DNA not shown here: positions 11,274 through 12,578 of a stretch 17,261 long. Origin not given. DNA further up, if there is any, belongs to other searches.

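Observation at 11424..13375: Two tandem mevalonate-kinase-like GHMP kinases; mevalonate pathway apparently interrupted after the second kinase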

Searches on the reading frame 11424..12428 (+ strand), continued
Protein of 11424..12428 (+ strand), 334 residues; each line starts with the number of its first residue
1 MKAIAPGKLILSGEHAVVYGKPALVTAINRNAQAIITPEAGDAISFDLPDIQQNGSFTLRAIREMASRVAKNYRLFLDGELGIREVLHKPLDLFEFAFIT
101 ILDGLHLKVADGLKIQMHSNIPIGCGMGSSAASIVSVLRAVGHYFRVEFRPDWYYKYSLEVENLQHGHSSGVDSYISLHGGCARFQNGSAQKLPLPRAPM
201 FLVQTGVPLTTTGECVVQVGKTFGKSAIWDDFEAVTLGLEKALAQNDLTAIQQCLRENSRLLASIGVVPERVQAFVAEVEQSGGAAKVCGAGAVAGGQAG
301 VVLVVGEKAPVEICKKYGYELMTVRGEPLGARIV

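Call 55: search_solved_structures(query=window:11424-12428:+, max_evalue=1e-12, show_alignments=3)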
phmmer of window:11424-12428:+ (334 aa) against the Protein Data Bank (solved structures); distinct sequences matched with E-value up to 1e-12: 7.
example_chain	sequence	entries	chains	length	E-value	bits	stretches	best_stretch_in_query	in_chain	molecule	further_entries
1kkh_A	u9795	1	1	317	9.9e-20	74.3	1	5-319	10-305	Mevalonate Kinase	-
1vis_A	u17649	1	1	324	1.1e-19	74.1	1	100-319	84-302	Mevalonate kinase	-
1kvk_A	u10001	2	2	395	3.5e-18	69.2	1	4-315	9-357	mevalonate kinase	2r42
8teb_A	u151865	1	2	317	1.7e-15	60.4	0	108-293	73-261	Mevalonate kinase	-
6mde_A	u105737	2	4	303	1e-14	57.8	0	110-308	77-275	Mevalonate kinase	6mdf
4hac_A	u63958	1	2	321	1.3e-14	57.5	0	110-308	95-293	Mevalonate kinase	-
2r3v_A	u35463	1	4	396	3e-14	56.3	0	4-138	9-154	Mevalonate kinase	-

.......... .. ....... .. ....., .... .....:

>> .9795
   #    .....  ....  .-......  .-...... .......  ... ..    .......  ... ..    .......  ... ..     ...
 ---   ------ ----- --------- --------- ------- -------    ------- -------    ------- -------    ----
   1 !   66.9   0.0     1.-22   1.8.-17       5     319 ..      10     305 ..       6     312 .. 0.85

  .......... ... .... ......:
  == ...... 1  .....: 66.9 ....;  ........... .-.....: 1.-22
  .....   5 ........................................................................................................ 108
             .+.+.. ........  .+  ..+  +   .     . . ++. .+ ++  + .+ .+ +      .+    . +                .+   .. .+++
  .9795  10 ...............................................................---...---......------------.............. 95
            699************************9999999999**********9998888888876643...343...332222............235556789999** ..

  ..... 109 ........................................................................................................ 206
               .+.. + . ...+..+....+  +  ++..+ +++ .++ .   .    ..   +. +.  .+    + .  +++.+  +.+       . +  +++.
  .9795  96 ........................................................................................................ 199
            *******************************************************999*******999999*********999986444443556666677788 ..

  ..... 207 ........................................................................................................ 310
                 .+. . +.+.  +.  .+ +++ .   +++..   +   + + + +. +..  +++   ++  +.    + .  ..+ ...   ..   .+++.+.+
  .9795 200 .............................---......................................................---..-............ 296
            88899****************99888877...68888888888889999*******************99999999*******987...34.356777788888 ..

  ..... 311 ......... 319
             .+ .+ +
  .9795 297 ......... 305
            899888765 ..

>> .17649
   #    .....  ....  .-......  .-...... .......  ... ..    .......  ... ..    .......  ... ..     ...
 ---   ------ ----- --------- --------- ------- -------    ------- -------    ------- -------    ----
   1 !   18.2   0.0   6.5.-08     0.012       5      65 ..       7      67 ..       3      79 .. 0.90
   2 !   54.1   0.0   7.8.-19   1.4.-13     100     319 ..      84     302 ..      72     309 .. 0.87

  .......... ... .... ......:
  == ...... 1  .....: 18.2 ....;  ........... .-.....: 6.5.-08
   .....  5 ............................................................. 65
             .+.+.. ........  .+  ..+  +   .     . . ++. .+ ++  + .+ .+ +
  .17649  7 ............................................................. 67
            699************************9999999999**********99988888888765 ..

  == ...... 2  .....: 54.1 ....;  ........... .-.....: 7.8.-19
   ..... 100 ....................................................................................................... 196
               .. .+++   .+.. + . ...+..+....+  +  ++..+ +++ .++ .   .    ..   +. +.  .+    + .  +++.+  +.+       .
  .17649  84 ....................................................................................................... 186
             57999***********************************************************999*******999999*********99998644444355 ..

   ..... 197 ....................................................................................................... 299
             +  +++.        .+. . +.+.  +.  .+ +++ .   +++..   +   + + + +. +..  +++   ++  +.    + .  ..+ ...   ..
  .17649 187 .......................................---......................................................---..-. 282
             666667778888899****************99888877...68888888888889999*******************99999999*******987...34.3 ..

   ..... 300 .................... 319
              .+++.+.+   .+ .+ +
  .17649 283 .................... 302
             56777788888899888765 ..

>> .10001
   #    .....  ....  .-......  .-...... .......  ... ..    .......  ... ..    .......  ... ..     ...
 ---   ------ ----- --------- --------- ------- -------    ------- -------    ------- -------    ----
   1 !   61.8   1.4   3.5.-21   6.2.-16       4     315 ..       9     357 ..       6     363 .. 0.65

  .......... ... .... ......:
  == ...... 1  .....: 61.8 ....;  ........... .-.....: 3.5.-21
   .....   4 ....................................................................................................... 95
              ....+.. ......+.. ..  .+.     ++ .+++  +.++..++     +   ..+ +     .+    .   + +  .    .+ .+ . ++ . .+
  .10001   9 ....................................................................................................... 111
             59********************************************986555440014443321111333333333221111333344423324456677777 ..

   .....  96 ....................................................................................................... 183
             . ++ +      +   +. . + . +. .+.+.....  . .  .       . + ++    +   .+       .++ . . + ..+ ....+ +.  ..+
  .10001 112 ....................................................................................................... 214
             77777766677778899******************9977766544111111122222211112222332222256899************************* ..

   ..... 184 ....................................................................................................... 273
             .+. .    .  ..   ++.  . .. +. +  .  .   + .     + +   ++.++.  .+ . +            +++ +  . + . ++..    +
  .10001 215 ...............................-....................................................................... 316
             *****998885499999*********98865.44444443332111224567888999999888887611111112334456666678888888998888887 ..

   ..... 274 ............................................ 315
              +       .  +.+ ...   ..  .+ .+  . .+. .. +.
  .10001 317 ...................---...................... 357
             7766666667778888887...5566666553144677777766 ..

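Call 63: search_solved_structures(query=A2, max_evalue=0.001)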
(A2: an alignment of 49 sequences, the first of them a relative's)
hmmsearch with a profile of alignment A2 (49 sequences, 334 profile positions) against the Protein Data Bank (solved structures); distinct sequences matched with E-value up to 0.001: 15.
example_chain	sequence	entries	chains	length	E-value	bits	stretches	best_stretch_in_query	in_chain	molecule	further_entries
1kkh_A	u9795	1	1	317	3.3e-34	121.8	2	98-316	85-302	Mevalonate Kinase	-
1vis_A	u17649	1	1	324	4.5e-34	121.4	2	98-316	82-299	Mevalonate kinase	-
1kvk_A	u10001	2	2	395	4.1e-25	91.9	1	5-293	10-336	mevalonate kinase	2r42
8teb_A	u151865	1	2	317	5.6e-24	88.2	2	111-293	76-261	Mevalonate kinase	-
6mde_A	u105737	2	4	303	3e-23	85.8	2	111-293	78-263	Mevalonate kinase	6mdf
4hac_A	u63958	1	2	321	3.9e-23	85.4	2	111-293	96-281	Mevalonate kinase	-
8tfo_A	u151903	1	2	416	5.7e-22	81.6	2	157-293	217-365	Mevalonate kinase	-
2r3v_A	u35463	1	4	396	3.1e-21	79.1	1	5-293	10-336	Mevalonate kinase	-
2x7i_A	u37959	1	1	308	6.2e-21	78.2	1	109-310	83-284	MEVALONATE KINASE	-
2oi2_A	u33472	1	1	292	1.2e-19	73.9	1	110-292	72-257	Mevalonate kinase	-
2hfs_A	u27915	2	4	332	4.3e-19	72.1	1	100-293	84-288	Mevalonate kinase, putative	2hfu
3k17_A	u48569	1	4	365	3.6e-09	39.5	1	199-311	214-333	Lin0012 protein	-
4p52_A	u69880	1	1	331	6.4e-06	28.8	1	100-197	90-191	Homoserine kinase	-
1s4e_A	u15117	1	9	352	2.9e-05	26.7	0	112-219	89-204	Galactokinase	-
9ulx_A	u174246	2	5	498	0.00062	22.3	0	98-183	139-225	AbGHMP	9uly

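Call 73: predict_structure(alignment_id=A2)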
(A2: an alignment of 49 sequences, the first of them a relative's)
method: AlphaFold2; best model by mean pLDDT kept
length: 334 residues; sequences in the alignment: 49
mean_pLDDT: 79.2   pTM: 0.78
mean pLDDT of the five models: 79.2, 66.0, 64.6, 62.1, 54.9
residues with pLDDT >= 90: 91; 70-90: 173; 50-70: 53; < 50: 17
segments of 3 or more residues with pLDDT < 50: 122-129, 326-334
pLDDT, mean of each block of 10 residues (from residue 1): 65 86 82 72 75 74 75 80 68 74 69 73 44 67 70 74 72 73 86 86 84 82 93 97 94 97 95 98 93 86 92 95 56 43
secondary structure, 60 per line:
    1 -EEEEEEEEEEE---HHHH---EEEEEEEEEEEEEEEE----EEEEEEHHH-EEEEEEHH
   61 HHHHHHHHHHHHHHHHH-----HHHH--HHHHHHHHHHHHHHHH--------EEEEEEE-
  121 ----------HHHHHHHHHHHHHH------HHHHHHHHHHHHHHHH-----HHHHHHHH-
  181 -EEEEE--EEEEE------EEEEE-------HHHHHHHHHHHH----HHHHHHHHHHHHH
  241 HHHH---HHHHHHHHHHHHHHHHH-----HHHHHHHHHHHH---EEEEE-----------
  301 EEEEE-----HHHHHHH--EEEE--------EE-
elements in order: E2-12 H16-19 E23-38 E43-48 E53-58 H59-77 H83-86 H89-104 E113-119 H131-144 H151-166 H172-179 E182-186 E189-193 E200-204 H212-223 H228-244 H248-264 H270-281 E285-289 E301-305 H311-317 E320-323

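Call 75: search_protein_representatives(protein=window:11424-12428:+)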
Query: 334 residues. Proteins with E-value up to 0.001 (for the whole library): 6292; up to 1e-10: 2577; up to 1e-30: 554. The best 150 are listed.
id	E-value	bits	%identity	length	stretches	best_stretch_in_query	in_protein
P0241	1.7e-117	408.7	53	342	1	3-334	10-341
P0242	3.6e-106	371.5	50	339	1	1-332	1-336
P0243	3.0e-99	348.7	50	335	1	1-333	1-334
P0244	7.9e-96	337.5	48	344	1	2-333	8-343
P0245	2.5e-95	335.9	47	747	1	2-333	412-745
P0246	2.1e-94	332.9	48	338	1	1-333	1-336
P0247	3.3e-94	332.2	46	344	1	3-333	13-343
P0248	3.0e-91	322.5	47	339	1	3-334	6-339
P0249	3.5e-91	322.2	50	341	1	5-332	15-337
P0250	3.7e-90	318.9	46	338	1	1-334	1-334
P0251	4.1e-89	315.4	47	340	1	3-333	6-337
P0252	1.8e-86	306.8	46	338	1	4-332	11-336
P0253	2.5e-86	306.3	43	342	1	2-333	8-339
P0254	5.8e-86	305.1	47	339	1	3-328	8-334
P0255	6.1e-86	305.0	43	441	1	2-330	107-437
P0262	3.0e-80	286.3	42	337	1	3-333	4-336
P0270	2.3e-77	276.9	41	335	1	3-334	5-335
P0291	6.8e-74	265.5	39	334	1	1-333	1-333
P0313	2.3e-71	257.1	38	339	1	5-324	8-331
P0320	1.0e-70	255.0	39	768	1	3-330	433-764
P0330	5.4e-70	252.6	37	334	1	1-333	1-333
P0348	9.4e-69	248.6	38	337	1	1-333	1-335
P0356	4.4e-68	246.4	37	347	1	5-333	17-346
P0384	4.4e-65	236.5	38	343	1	5-334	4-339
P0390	1.5e-64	234.8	39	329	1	4-323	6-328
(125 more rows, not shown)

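Call 76: list_cluster_members(proteins=[P0253, P0262, P0270, P0291, P0313, P0330, P0348, P0356, P0384, P0390])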
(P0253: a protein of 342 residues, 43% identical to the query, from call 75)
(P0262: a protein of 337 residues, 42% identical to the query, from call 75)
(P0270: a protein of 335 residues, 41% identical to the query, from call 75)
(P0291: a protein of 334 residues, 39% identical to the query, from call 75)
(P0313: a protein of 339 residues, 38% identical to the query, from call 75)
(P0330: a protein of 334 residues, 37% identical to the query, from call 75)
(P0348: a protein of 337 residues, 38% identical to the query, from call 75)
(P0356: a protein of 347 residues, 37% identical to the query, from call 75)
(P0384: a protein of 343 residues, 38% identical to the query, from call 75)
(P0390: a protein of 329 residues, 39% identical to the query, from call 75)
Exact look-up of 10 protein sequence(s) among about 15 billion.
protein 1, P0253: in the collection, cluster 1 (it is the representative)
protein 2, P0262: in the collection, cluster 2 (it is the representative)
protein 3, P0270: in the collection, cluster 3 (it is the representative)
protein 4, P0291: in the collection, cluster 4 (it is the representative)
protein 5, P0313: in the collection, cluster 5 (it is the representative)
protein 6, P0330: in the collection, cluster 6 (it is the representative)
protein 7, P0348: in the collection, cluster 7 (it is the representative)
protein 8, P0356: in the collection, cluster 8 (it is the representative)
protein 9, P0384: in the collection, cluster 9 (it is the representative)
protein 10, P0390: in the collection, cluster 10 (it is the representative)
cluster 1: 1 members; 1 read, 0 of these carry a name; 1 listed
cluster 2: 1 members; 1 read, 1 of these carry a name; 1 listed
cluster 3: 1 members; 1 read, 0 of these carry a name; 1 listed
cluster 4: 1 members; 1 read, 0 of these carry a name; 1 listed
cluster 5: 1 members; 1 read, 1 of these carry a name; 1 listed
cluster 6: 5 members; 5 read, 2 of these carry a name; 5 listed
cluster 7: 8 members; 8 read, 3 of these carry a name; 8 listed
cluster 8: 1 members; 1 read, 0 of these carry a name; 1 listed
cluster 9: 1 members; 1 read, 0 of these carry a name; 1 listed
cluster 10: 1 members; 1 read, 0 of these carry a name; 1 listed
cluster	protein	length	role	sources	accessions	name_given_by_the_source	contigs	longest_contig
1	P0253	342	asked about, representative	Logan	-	-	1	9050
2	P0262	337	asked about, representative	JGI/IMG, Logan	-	mevalonate kinase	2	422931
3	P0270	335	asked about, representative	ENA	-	-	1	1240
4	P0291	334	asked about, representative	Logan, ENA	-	-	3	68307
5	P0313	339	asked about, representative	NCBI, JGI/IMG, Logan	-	mevalonate kinase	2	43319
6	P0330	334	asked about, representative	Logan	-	-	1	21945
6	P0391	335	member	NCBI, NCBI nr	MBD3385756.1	mevalonate kinase [candidate division KSB1 bacterium]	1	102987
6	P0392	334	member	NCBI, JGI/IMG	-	mevalonate kinase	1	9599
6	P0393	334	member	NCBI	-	-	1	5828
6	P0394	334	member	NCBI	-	-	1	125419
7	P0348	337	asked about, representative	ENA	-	-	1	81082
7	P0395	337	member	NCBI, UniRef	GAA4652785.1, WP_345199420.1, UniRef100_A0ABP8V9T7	mevalonate kinase [Kistimonas scapharcae] | Mevalonate kinase n=1 Tax=Kistimonas scapharcae TaxID=1036133 RepID=A0ABP8V9T7_9GAMM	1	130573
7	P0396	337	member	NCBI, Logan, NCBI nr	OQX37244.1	MAG: hypothetical protein B0D91_07270 [Oceanospirillales bacterium LUC14_002_19_P2]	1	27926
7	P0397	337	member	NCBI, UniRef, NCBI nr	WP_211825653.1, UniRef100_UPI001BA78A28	mevalonate kinase family protein [Kistimonas asteriae] | mevalonate kinase family protein n=1 Tax=Kistimonas asteriae TaxID=517724 ... | hypothetical protein [Kistimonas asteriae]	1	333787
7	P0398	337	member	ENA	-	-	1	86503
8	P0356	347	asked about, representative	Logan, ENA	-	-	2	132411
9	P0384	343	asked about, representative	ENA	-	-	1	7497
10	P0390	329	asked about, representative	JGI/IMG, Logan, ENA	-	-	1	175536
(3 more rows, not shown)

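Call 100: search_protein_families(library=pfam, proteins=[P0245, P0320, P0255], max_evalue=0.0001)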
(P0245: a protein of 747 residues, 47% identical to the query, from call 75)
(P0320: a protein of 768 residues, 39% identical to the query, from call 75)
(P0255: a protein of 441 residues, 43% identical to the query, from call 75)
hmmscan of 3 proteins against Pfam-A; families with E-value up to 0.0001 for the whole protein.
P0245 (747 aa): 4 families
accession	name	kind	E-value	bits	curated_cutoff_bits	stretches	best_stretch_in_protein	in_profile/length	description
PF08540.16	HMG_CoA_synt_C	-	4.9e-26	92.4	25.1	2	256-352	133-235/280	Hydroxymethylglutaryl-coenzyme A synthase C terminal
PF00288.32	GHMP_kinases_N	-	1.8e-19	70.2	22.3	1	513-591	12-87/87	GHMP kinases N terminal domain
PF01154.23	HMG_CoA_synt_N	-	9.6e-16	58.6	25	1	3-166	3-171/174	Hydroxymethylglutaryl-coenzyme A synthase N terminal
PF00195.25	Chal_sti_synt_N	-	7.8e-07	29.2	27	1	51-146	97-194/225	Chalcone and stilbene synthases, N-terminal domain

P0320 (768 aa): 4 families
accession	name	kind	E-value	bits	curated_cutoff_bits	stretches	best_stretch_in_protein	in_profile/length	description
PF08540.16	HMG_CoA_synt_C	-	7.7e-24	85.2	25.1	2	255-329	132-207/280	Hydroxymethylglutaryl-coenzyme A synthase C terminal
PF00288.32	GHMP_kinases_N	-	1.1e-16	61.2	22.3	1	529-613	6-87/87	GHMP kinases N terminal domain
PF01154.23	HMG_CoA_synt_N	-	4.3e-14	53.2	25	1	6-166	5-170/174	Hydroxymethylglutaryl-coenzyme A synthase N terminal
PF00195.25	Chal_sti_synt_N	-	3.1e-07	30.5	27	1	52-145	97-192/225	Chalcone and stilbene synthases, N-terminal domain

P0255 (441 aa): 1 family
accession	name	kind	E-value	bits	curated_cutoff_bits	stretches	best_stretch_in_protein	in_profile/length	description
PF00288.32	GHMP_kinases_N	-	2.3e-18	66.6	22.3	1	202-286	6-87/87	GHMP kinases N terminal domain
